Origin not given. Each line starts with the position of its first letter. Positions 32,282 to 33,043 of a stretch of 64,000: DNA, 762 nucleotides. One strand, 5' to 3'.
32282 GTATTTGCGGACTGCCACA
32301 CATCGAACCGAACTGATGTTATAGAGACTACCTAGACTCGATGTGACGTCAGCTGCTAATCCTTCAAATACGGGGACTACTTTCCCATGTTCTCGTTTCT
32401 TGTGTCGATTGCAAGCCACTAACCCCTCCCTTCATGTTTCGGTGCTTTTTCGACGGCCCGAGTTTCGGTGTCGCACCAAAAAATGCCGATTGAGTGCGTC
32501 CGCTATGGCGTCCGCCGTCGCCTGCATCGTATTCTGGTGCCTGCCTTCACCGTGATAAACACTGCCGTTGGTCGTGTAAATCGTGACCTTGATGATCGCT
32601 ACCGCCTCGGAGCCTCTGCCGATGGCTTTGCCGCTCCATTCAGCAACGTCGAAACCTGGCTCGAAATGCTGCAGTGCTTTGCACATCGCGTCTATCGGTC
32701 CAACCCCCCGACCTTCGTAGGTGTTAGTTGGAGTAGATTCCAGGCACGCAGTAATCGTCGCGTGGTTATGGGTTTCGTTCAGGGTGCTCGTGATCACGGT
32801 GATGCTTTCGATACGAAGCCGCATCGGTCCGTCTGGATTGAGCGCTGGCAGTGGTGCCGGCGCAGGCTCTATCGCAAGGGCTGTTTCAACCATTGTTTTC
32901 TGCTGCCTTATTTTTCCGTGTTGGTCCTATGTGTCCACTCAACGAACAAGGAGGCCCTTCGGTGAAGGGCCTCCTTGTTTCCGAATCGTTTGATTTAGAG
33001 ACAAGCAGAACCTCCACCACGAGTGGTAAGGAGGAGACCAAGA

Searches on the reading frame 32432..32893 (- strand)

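Call 3: search_protein_families(library=pfam, proteins=[window:32432-32893:-], max_evalue=1)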
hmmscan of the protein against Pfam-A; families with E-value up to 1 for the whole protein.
window:32432-32893:- (153 aa): 2 families
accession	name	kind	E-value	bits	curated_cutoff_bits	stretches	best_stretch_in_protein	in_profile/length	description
PF08502.15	LeuA_dimer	-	1.1e-16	61.4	24.9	1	25-136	21-129/131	LeuA allosteric (dimerisation) domain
PF02482.25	Ribosomal_S30AE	-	0.11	13.7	23.7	1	100-137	43-79/88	Sigma 54 modulation protein / S30EA ribosomal protein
